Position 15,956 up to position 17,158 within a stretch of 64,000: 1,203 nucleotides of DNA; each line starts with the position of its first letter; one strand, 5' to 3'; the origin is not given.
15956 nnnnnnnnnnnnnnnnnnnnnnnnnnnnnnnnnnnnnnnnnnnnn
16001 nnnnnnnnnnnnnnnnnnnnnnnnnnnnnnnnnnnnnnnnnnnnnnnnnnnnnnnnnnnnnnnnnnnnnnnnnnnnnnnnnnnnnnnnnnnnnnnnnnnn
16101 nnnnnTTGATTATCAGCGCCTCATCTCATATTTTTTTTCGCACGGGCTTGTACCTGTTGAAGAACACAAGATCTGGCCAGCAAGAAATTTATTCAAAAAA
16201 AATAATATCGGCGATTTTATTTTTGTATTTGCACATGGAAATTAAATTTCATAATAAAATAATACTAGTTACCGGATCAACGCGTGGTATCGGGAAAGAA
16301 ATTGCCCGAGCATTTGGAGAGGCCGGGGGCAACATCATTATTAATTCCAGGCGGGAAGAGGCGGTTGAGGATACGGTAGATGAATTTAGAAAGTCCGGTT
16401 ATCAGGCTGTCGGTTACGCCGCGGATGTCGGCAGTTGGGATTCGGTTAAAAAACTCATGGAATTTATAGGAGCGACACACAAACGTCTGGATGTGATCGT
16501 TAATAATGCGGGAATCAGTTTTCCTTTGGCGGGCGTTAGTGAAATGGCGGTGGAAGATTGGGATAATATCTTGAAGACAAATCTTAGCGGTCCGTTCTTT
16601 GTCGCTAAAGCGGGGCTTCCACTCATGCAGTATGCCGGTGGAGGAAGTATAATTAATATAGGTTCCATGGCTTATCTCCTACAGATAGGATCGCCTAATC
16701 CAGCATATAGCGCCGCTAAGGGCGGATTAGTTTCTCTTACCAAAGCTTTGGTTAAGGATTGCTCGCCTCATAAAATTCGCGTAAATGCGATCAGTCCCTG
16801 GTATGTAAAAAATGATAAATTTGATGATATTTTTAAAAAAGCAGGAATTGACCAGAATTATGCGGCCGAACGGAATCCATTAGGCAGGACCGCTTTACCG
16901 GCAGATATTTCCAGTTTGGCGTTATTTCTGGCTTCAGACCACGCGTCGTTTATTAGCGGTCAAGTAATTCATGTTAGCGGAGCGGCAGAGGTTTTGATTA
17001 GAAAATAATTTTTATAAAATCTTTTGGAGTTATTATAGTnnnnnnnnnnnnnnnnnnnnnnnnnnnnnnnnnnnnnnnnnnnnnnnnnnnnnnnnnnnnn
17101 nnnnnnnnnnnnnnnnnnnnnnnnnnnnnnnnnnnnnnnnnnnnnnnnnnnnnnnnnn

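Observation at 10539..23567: Accessory tailoring locus: TPP E1 alpha/beta, twin PaaK/CapK-like adenylating enzymes, three MTase-fold proteins, DegT, SDR, epimerase, two GT2s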

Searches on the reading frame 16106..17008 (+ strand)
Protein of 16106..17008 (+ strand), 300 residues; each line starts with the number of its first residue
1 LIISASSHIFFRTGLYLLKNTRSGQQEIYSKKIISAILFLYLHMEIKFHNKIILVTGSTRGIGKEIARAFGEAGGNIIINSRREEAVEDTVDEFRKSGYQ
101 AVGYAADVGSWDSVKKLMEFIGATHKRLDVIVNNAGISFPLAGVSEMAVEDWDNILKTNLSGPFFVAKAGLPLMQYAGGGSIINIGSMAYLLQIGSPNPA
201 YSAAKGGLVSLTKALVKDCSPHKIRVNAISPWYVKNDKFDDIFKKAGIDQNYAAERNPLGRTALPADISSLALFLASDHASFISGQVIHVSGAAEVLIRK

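Call 4: search_protein_families(library=pfam, proteins=[window:16106-17008:+])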
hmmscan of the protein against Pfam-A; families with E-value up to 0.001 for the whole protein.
window:16106-17008:+ (300 aa): 4 families
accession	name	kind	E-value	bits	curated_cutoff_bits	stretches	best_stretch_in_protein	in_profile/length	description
PF13561.12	adh_short_C2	-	4.8e-56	190.4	27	1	59-292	5-233/236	Enoyl-(Acyl carrier protein) reductase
PF00106.31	adh_short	-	6.6e-50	169.7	26.6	1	51-242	1-190/195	short chain dehydrogenase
PF08659.16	KR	-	5e-10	40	22.6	1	53-162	3-115/180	KR domain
PF23441.1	SDR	-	5.1e-07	29.8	27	1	47-240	4-200/258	SDR-like rossmann domain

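Call 6: search_protein_families(library=ncbifam, proteins=[window:16106-17008:+], max_evalue=0.01)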
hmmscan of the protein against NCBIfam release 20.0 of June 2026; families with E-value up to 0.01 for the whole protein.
window:16106-17008:+ (300 aa): 233 families (the best 25 are shown)
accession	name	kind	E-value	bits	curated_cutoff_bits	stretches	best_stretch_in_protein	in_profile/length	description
NF005559.1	PRK07231.1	subfamily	2.6e-58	197.4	215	1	48-294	2-247/249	glucose 1-dehydrogenase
NF004198.0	PRK05653.1-3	equivalog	2.1e-57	194.4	296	1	48-294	5-246/248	3-oxoacyl-ACP reductase FabG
NF004791.0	PRK06138.1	equivalog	2.5e-57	194.1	312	1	48-294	3-249/252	SDR family oxidoreductase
NF009466.0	PRK12826.1-2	subfamily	1.9e-56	191.3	222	1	50-295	3-245/248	3-oxoacyl-ACP reductase FabG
TIGR01830.1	3oxo_ACP_reduc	equivalog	1.7e-55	188.3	297.75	1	54-292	2-236/239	3-oxoacyl-[acyl-carrier-protein] reductase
NF004818.0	PRK06172.1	equivalog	6.2e-54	183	336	1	44-294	1-250/253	SDR family oxidoreductase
NF009093.0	PRK12429.1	subfamily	2.8e-53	180.8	258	1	48-292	3-254/259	3-hydroxybutyrate dehydrogenase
NF005446.0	PRK07035.1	equivalog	8.5e-53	179.2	373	1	47-293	8-252/255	SDR family oxidoreductase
NF052558.1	MBtsdlDhBudC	equivalog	1.2e-51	175.7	270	1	48-294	1-241/250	meso-2,3-butanediol dehydrogenase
NF006070.0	PRK08213.1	subfamily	1.4e-51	175.5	279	1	46-296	8-258/259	gluconate 5-dehydrogenase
NF005681.0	PRK07478.1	subfamily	1.9e-51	174.9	267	1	48-295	4-250/254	SDR family oxidoreductase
NF005893.0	PRK07856.1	equivalog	3.2e-50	170.8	255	1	44-295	3-242/255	SDR family oxidoreductase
NF005488.0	PRK07097.1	equivalog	3.2e-50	170.7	369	1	46-293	6-256/266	gluconate 5-dehydrogenase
NF005067.0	PRK06484.1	equivalog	7.2e-50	170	713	1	46-295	5-252/524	short chain dehydrogenase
NF004778.0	PRK06124.1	equivalog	1.9e-49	168.4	303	1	46-295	7-253/256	SDR family oxidoreductase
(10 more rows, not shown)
